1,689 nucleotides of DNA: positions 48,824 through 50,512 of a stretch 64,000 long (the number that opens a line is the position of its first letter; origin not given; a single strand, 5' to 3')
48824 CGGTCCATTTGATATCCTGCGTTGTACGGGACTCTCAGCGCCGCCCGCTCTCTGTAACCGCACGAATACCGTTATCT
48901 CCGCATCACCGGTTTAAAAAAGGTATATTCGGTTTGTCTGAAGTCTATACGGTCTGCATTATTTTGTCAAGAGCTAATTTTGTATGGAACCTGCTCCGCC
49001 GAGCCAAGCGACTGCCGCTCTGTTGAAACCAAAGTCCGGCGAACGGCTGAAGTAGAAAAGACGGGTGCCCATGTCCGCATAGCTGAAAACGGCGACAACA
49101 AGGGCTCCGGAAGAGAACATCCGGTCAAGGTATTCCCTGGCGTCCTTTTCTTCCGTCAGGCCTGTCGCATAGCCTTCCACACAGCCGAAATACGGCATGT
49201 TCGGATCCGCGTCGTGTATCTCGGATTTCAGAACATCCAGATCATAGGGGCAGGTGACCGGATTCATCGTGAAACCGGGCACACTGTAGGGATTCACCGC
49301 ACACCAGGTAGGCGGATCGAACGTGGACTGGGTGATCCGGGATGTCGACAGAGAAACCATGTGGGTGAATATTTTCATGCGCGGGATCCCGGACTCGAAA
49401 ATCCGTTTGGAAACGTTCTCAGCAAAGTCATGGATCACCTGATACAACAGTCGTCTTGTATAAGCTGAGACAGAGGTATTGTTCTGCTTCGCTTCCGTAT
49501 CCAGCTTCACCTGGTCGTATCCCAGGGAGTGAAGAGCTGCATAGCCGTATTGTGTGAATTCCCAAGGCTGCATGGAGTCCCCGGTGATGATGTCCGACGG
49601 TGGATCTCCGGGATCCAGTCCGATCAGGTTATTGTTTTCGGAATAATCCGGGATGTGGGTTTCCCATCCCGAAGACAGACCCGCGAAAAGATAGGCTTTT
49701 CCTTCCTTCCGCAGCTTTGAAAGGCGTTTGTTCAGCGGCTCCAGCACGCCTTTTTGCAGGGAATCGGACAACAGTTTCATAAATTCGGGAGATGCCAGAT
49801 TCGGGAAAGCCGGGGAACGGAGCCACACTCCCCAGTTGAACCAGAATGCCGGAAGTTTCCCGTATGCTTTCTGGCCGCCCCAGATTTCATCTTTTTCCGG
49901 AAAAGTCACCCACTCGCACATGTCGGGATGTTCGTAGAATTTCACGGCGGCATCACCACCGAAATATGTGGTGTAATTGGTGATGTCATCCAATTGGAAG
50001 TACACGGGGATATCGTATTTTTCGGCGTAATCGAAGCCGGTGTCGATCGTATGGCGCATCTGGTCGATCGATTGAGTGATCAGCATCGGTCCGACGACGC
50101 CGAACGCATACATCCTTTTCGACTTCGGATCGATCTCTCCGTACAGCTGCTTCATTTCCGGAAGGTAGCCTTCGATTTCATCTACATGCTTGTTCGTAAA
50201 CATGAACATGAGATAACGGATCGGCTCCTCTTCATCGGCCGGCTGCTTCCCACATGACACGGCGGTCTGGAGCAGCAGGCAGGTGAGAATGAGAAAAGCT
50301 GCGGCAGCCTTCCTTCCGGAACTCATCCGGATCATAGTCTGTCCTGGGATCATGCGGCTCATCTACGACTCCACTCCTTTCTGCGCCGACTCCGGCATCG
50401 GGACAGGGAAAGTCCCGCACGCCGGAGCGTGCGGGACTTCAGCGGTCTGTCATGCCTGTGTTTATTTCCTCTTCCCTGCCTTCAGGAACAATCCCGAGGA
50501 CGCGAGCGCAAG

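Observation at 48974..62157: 13-kb lower-GC accessory island encoding an unassigned extracellular glycan-capture/import system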

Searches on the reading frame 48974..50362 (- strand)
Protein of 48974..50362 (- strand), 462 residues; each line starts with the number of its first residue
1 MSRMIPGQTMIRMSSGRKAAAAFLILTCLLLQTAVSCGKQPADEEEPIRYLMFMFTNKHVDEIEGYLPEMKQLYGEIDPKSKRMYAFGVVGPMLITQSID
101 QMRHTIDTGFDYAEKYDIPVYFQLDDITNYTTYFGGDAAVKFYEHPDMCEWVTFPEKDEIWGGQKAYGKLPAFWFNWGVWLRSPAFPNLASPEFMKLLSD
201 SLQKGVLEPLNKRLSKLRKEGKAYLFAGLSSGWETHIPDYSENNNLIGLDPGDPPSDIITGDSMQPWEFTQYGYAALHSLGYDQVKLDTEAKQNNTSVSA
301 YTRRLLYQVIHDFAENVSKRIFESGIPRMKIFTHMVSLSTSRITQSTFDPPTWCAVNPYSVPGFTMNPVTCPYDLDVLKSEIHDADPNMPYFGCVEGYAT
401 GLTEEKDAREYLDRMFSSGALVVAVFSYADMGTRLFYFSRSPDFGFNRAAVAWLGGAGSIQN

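Call 4: search_protein_families(library=pfam, max_evalue=0.01, proteins=[window:48974-50362:-])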
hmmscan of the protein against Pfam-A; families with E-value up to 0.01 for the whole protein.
window:48974-50362:- (462 aa): 0 families

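Call 5: search_protein_families(library=ncbifam, max_evalue=0.01, proteins=[window:48974-50362:-])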
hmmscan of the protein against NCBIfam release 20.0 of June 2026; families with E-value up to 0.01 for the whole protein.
window:48974-50362:- (462 aa): 0 families

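Call 8: search_solved_structures(query=window:48974-50362:-, max_evalue=1)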
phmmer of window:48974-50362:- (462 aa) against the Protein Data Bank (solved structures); distinct sequences matched with E-value up to 1: 1.
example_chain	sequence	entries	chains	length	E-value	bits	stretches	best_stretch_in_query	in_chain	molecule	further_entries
9gfz_A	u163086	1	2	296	0.57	11.8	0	65-98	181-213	LysM domain receptor-like kinase 3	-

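Call 11: find_homologous_proteins(query=window:48974-50362:-)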
Query window:48974-50362:- (462 aa): 72 proteins with E <= 0.001 among 5265 candidates.
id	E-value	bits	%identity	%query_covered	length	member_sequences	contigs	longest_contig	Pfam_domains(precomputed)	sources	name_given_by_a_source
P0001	0.0e+0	1070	100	98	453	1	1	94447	-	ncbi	-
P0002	5.7e-211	719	66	96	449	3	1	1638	-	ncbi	-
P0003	1.2e-210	718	67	94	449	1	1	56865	-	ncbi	ncbi:MAG: hypothetical protein ACYCYM_12080 [Saccharofermentanales bacterium]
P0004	5.7e-201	686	64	94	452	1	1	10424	-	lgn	-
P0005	1.6e-189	648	60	95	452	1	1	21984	-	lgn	-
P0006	4.2e-166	571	58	90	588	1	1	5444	-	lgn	-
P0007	2.1e-165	569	56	95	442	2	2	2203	-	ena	-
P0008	8.1e-163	560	55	93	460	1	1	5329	-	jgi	jgi:hypothetical protein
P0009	8.6e-163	560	54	93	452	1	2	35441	-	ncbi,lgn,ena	-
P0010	2.8e-161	555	54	94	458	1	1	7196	-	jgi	jgi:hypothetical protein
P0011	2.3e-153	529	52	95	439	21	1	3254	-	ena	-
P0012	4.9e-153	528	51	94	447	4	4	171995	-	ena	-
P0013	2.3e-151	523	50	95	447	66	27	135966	-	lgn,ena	-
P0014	2.6e-151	522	50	95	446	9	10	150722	-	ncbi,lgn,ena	-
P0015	6.2e-151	521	51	95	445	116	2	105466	-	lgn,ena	-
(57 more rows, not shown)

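Call 12: find_encoding_contigs(protein=P0001, flank=10000, max_places=3)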
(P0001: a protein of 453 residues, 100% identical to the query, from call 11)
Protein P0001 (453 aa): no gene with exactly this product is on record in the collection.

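Call 13: find_encoding_contigs(protein=P0003, flank=10000, max_places=3)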
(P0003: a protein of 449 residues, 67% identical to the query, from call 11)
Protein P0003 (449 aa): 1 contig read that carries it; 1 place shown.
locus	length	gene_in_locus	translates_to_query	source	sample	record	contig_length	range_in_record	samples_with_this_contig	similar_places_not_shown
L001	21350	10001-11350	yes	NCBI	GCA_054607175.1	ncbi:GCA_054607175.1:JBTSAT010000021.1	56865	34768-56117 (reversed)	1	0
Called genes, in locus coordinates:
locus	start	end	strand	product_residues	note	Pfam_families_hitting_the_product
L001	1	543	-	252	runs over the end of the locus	PF00165:HTH_AraC, PF12833:HTH_18, PF00165:HTH_AraC (weak)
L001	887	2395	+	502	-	PF01547:SBP_bac_1, PF13416:SBP_bac_8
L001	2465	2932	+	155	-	PF09134:Invasin_D3 (faint), PF02369:Big_1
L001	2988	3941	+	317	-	PF00528:BPD_transp_1 (weak)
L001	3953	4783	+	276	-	PF00528:BPD_transp_1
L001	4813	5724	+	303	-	PF01156:IU_nuc_hydro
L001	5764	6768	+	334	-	-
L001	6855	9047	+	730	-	PF17132:Glyco_hydro_106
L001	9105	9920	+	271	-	-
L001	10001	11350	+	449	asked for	-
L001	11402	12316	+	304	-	PF00294:PfkB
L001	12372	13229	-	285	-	PF02311:AraC_binding, PF07883:Cupin_2 (weak), PF00165:HTH_AraC, PF12833:HTH_18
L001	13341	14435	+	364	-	PF01208:URO-D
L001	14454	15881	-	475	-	PF05569:Peptidase_M56, PF20251:Big_14 (weak)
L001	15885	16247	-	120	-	PF03965:Penicillinase_R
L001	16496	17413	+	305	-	-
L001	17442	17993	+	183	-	-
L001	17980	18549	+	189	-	-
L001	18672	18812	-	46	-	-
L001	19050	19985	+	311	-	-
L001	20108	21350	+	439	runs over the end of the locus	-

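Call 17: find_related_loci(query=A1, collection=genome_contigs, flank=10000)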
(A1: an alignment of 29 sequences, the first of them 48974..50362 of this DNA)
Query A1 (462 aa) in genome_contigs; peptide patterns used: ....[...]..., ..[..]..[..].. (x = any residue, [..] = any of these).
157 stretches matched a pattern; 106 encode a relative of the query (tblastn E <= 1e-3); the best 80 are kept; 80 distinct loci.
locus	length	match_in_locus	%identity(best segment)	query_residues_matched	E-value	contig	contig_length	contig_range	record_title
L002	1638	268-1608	66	13-454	0e+0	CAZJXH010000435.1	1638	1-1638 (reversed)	MAG TPA_asm: uncultured Oscillospiraceae bacterium isolate SRP302447_co2_281 genome assembly, contig: NODE_266609_length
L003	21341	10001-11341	52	7-456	2e-156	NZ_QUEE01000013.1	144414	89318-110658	Lachnotalea sp. AF33-28 AF33-28.Scaf13, whole genome shotgun sequence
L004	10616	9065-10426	48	3-456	9e-153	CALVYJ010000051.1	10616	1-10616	MAG: uncultured Clostridia bacterium isolate BRZ_BM__bin111 genome assembly, contig: BRZ_BM__NODE_8443_length_10616_cov_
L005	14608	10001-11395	48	1-456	4e-152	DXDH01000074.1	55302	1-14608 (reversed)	MAG TPA_asm: Candidatus Borkfalkia excrementipullorum isolate CHK192-2667 CHK192__C197652_L55302_SAMEA5754836, whole gen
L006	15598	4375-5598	52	49-456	5e-148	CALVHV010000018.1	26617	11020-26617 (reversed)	MAG: uncultured Clostridia bacterium isolate BRZ_CN__bin63 genome assembly, contig: BRZ_CN__NODE_2472_length_26617_cov_5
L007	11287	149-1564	45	8-455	2e-129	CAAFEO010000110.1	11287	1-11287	MAG TPA_asm: Clostridia bacterium, isolate HGM11417, WGS project CAAFEO010000000 data, contig: SRS104197_37_k99_61415, w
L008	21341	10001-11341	44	24-454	6e-128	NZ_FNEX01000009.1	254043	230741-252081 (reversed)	Pedobacter sp. ok626, whole genome shotgun sequence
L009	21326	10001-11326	44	9-454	5e-127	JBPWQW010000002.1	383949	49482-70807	Flavobacteriaceae bacterium LMO-SS05 SS.SF.05_ctg002, whole genome shotgun sequence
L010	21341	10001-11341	44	24-454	5e-126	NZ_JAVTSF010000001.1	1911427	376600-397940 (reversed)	Pedobacter nyackensis strain MADA_2608 contig_0001, whole genome shotgun sequence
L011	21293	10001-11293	46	25-454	6e-126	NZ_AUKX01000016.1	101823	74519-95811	Arenibacter latericius DSM 15913 H344DRAFT_scaffold00015.15_C, whole genome shotgun sequence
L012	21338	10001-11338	44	23-454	6e-126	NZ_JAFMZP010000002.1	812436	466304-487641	Desertivirga xinjiangensis strain CCTCC AB 208092 NODE_2_length_812436_cov_28.643503, whole genome shotgun sequence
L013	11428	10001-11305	45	23-454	3e-124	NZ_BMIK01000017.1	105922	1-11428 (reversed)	Parapedobacter defluvii strain CGMCC 1.15342 sequence17, whole genome shotgun sequence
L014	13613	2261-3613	43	18-461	4e-124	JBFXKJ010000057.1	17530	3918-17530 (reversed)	MAG: Mangrovibacterium sp. isolate CA_2019_TPIn_72 NODE_10737_length_17530_cov_4.304947_TPIn, whole genome shotgun seque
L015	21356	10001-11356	44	20-455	2e-129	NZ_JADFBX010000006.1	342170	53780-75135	Pedobacter sp. MC2016-24 Contig_06, whole genome shotgun sequence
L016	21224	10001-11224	46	43-454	3e-125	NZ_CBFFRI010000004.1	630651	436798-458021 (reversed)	Sphingobacterium sp. LRF_L2 NODE_4_length_630651_cov_73.249864, whole genome shotgun sequence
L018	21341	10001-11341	44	8-454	7e-123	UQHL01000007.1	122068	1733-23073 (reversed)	uncultured Clostridiales bacterium isolate UMGS285 genome assembly, contig: NODE_34_length_122068_cov_9.92159, whole gen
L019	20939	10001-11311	44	12-454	2e-121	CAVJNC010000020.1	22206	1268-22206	Subdoligranulum sp. APC924/74 isolate H07681-L1_cleanbin_000025 genome assembly, contig: Spades_H07681-L1_contig_1415, w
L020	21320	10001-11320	42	12-454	3e-120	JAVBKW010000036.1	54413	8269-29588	MAG: Eubacteriales bacterium isolate EPI_MAG_00007 c_000010860463, whole genome shotgun sequence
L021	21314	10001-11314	44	1-450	6e-120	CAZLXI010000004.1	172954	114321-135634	MAG TPA_asm: uncultured Lacihabitans sp. isolate SRP344714_co1_337 genome assembly, contig: NODE_195_length_172954_cov_3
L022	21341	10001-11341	45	24-454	1e-128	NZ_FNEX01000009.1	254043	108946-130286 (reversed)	Pedobacter sp. ok626, whole genome shotgun sequence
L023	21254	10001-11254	44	25-454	3e-108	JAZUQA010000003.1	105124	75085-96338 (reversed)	MAG: Acutalibacteraceae bacterium isolate T1900044861_TS20190327.MAGScoT_cleanbin_000010 SGB_3101_k141_581051, whole gen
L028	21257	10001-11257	42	25-454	2e-105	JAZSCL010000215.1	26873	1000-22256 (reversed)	MAG: Acutalibacteraceae bacterium isolate T1900044916_TS20190382.MAGScoT_cleanbin_000022 SGB_3335_k141_2348687, whole ge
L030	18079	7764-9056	44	28-454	1e-112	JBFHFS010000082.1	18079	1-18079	MAG: Marinilabiliaceae bacterium isolate Mix_sand07.2021.05.G.133 k141_2865988_length_18079_cov_55.9697, whole genome sh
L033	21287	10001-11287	42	12-454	9e-105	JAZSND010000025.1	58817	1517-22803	MAG: Acutalibacteraceae bacterium isolate T1900044552_TS20190018.MAGScoT_cleanbin_000015 SGB_249_k141_3986, whole genome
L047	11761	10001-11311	40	13-454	6e-103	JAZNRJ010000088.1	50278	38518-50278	MAG: Acutalibacteraceae bacterium isolate T1900044817_TS20190283.MAGScoT_cleanbin_000002 SGB_2823_k141_482732, whole gen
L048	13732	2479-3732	43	25-454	3e-103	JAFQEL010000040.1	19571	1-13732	MAG: Clostridia bacterium isolate RGIG1745 Goat_Cecum-3__c866346, whole genome shotgun sequence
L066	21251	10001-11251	40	27-454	2e-99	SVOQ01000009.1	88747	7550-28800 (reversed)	MAG: Oscillospiraceae bacterium isolate SIG569 NODE_1302_length_88747_cov_4.054457, whole genome shotgun sequence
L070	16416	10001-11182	42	49-456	1e-98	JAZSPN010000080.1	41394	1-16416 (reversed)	MAG: Acutalibacteraceae bacterium isolate T1900044546_TS20190012.MAGScoT_cleanbin_000007 SGB_140_k141_311268, whole geno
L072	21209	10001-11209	41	38-454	2e-98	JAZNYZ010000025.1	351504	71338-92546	MAG: Acutalibacteraceae bacterium isolate T1900044773_TS20190239.MAGScoT_cleanbin_000011 SGB_2458_k141_1297656, whole ge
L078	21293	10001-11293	39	21-454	8e-98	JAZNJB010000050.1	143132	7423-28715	MAG: Acutalibacteraceae bacterium isolate T1900044682_TS20190148.MAGScoT_cleanbin_000007 SGB_1695_k141_969476, whole gen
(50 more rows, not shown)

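Call 25: predict_structure(alignment_id=A1)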
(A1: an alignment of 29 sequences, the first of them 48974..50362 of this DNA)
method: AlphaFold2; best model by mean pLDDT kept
length: 462 residues; sequences in the alignment: 29
mean_pLDDT: 89.8   pTM: 0.86
mean pLDDT of the five models: 89.8, 88.9, 88.8, 88.7, 88.6
residues with pLDDT >= 90: 356; 70-90: 60; 50-70: 22; < 50: 24
segments of 3 or more residues with pLDDT < 50: 1-4, 6-9, 36-44, 458-462
pLDDT, mean of each block of 10 residues (from residue 1): 45 58 77 52 71 94 97 96 96 94 98 99 85 85 96 96 96 89 95 97 98 98 97 85 84 94 95 97 98 97 97 97 97 94 87 97 94 96 97 95 95 97 93 78 96 71 32
secondary structure, 60 per line:
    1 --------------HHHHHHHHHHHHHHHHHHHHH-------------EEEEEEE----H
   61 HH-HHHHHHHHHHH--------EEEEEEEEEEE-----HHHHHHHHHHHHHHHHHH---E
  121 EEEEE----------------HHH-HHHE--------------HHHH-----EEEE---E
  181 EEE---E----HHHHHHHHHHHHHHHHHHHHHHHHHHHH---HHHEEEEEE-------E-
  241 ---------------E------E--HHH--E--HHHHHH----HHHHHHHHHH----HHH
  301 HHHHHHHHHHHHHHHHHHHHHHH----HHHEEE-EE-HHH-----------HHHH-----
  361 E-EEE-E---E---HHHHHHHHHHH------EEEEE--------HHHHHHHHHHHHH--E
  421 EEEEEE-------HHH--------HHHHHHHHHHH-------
elements in order: H15-35 E49-55 H64-74 E83-93 H99-116 E120-125 H164-167 E173-176 E180-183 H192-219 E226-231 H274-279 H284-293 H298-323 E331-333 H352-355 E363-365 H375-385 E392-396 H405-417 E420-426 H445-455

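Call 28: search_protein_families(library=pfam, max_evalue=0.001, proteins=[L008:18706-19614:+, L008:19638-20642:+, L012:12230-13282:+, L008:12229-15381:+, L008:15385-18648:+, L008:9986-12220:+, L005:7945-10065:+, L005:5366-7930:+, L019:8055-10007:+, L019:11365-14865:+])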
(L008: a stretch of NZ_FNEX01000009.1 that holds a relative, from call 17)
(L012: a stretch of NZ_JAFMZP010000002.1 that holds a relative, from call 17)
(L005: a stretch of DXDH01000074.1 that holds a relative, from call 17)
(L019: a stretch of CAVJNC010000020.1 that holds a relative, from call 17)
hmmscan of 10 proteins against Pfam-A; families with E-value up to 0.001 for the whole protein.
L008:18706-19614:+ (302 aa): 4 families
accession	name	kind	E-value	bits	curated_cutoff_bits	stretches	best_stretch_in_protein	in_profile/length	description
PF00294.29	PfkB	-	8.5e-74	249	25.8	1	4-295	3-301/302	pfkB family carbohydrate kinase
PF08543.17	Phos_pyr_kin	-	2.6e-14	53.7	27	1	153-276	95-224/246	Phosphomethylpyrimidine kinase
PF01256.23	Carb_kinase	-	1.2e-05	25.3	27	1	180-282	118-218/242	NAD(P)H-hydrate dehydratase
PF25270.1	Khk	-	2.9e-05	23.9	35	1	181-290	243-352/365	Prokaryotic ketohexokinase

L008:19638-20642:+ (334 aa): 2 families
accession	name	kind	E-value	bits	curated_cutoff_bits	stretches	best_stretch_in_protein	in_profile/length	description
PF07168.17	Ureide_permease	-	5.3e-32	111.4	27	2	169-330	196-357/359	Ureide permease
PF06800.18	Sugar_transport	-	4.2e-10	39.9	26.3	1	14-326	3-275/280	Sugar transport protein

L012:12230-13282:+ (350 aa): 1 family
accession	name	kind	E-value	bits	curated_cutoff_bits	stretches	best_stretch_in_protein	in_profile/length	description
PF01156.24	IU_nuc_hydro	-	1.2e-13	51.8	34.2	1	41-295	1-250/297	Inosine-uridine preferring nucleoside hydrolase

L008:12229-15381:+ (1050 aa): 2 families
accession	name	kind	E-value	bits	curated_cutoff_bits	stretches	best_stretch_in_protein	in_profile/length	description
PF17132.9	Glyco_hydro_106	-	3.2e-24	85.9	29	2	617-755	313-451/743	alpha-L-rhamnosidase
PF01156.24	IU_nuc_hydro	-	6.3e-14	52.8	34.2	1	36-255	1-207/297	Inosine-uridine preferring nucleoside hydrolase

L008:15385-18648:+ (1087 aa): 3 families
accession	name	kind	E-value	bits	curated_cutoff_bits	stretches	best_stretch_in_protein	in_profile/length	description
PF17132.9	Glyco_hydro_106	-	8.7e-215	716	29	1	42-878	2-738/743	alpha-L-rhamnosidase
PF22666.2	Glyco_hydro_2_N2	-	2.8e-08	34.5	27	1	973-1041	50-121/167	Glycosyl hydrolase 2 galactose-binding domain-like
PF02837.24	Glyco_hydro_2_N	-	9.9e-05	22.8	28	1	960-1048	54-144/169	Glycosyl hydrolases family 2, sugar binding domain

L008:9986-12220:+ (744 aa): 0 families

L005:7945-10065:+ (706 aa): 1 family
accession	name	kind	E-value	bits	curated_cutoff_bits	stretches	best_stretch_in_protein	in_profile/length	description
PF17389.8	Bac_rhamnosid6H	-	8.8e-22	78.3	24.5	1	360-694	4-335/339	Bacterial alpha-L-rhamnosidase 6 hairpin glycosidase domain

L005:5366-7930:+ (854 aa): 6 families
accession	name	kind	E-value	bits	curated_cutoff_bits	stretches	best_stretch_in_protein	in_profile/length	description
PF16403.11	Bact_surface_Ig-like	-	2.4e-07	31.1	27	1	742-813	13-71/71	Bacterial surface protein, Ig-like domain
PF18981.6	InlK_D3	-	3.1e-05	24.4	25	1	785-813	47-75/75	Internalin K domain (D3/D4)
PF17963.7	Big_9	-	3.5e-05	25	23.6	0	436-503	17-89/89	Bacterial Ig domain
PF00630.25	Filamin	-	3.7e-05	24.9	26.9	0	759-809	35-82/93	Filamin/ABP280 repeat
PF04234.18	CopC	-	0.00027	22.3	23.3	0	444-504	36-92/92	CopC domain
PF18911.6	PKD_4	-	0.00099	19.6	27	0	728-813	3-85/85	PKD domain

L019:8055-10007:+ (650 aa): 0 families

L019:11365-14865:+ (1166 aa): 2 families
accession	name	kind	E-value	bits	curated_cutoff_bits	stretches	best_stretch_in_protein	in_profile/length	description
PF03442.20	CBM_X2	-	6.5e-19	68.2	28.9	1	428-490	4-70/83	Carbohydrate binding domain X2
PF07550.17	Shr-like_HID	-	7.7e-16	58.8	22.3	1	891-943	22-72/82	Heme-binding protein Shr-like, Hb-interacting domain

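Call 51: search_protein_families(library=pfam, max_evalue=0.001, proteins=[L003:11493-13190:+, L020:5088-7745:+, L072:9875-13453:+])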
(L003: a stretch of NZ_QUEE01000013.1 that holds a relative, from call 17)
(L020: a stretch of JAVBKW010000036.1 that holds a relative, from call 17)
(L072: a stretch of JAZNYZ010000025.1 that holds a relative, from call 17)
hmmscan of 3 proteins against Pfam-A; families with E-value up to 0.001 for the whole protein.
L003:11493-13190:+ (565 aa): 3 families
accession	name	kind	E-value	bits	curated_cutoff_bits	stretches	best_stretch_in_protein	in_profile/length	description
PF02690.20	Na_Pi_cotrans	-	7.8e-62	207.8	29.1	2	18-163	1-136/137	Na+/Pi-cotransporter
PF01895.24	PhoU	-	4e-28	98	23.5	2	477-560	2-88/89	PhoU domain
PF01865.21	PhoU_div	-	1.7e-05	24.7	24.4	1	460-558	111-205/214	Protein of unknown function DUF47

L020:5088-7745:+ (885 aa): 0 families

L072:9875-13453:+ (1192 aa): 5 families
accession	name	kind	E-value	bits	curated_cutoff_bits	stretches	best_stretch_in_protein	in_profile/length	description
PF20434.5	BD-FAE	-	7.8e-29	101.2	26.8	1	936-1146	2-215/215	BD-FAE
PF00326.27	Peptidase_S9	-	7e-09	35.9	22.6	1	1098-1188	120-211/213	Prolyl oligopeptidase family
PF00404.24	Dockerin_1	-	1.3e-08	35.3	22.9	1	860-909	1-50/57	Dockerin type I domain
PF07859.19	Abhydrolase_3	-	1.5e-08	35.1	25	1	949-1165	1-208/210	alpha/beta hydrolase fold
PF01738.24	DLH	-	8.5e-05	22.7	21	1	1111-1176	134-202/217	Dienelactone hydrolase family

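Call 52: search_protein_representatives(alignment_id=A1)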
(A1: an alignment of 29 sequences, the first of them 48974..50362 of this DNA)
Query: 29 sequences, 484 profile positions. Proteins with E-value up to 0.001 (for the whole library): 461; up to 1e-10: 278; up to 1e-30: 71. The best 150 are listed.
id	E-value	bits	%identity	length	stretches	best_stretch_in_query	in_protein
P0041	3.7e-192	655.8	-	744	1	10-451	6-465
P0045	2.8e-190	649.6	-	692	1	6-451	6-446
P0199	5.1e-184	628.9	-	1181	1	2-469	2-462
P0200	7.5e-182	621.8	-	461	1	7-448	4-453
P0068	1.7e-169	581.0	-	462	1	32-463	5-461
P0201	2.2e-156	537.8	-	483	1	7-458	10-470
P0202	1.6e-146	505.2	-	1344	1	34-447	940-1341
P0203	2.1e-145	501.5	-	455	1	5-445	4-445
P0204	1.7e-143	495.2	-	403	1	40-448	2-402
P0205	5.8e-143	493.5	-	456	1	33-449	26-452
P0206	5.3e-131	454.1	-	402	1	40-447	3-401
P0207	1.2e-127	443.0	-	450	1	6-450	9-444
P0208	1.5e-117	409.7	-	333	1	17-336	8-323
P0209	2.0e-117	409.3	-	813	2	175-478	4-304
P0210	1.1e-114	400.2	-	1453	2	244-453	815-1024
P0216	4.1e-109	381.8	-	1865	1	34-464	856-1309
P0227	1.3e-77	278.0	-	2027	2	34-451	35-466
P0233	6.7e-65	236.0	-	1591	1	34-454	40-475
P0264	4.3e-32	127.9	-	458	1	32-424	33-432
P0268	3.0e-29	118.5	-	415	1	66-446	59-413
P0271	3.8e-28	114.8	-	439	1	2-417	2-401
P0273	1.8e-27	112.6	-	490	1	31-447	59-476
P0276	4.1e-27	111.4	-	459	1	10-424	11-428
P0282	6.1e-26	107.6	-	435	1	11-432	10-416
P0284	1.8e-25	106.0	-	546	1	27-417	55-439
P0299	7.0e-23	97.5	-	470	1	15-451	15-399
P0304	1.3e-21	93.3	-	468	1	56-419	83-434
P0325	2.2e-20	89.2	-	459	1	56-449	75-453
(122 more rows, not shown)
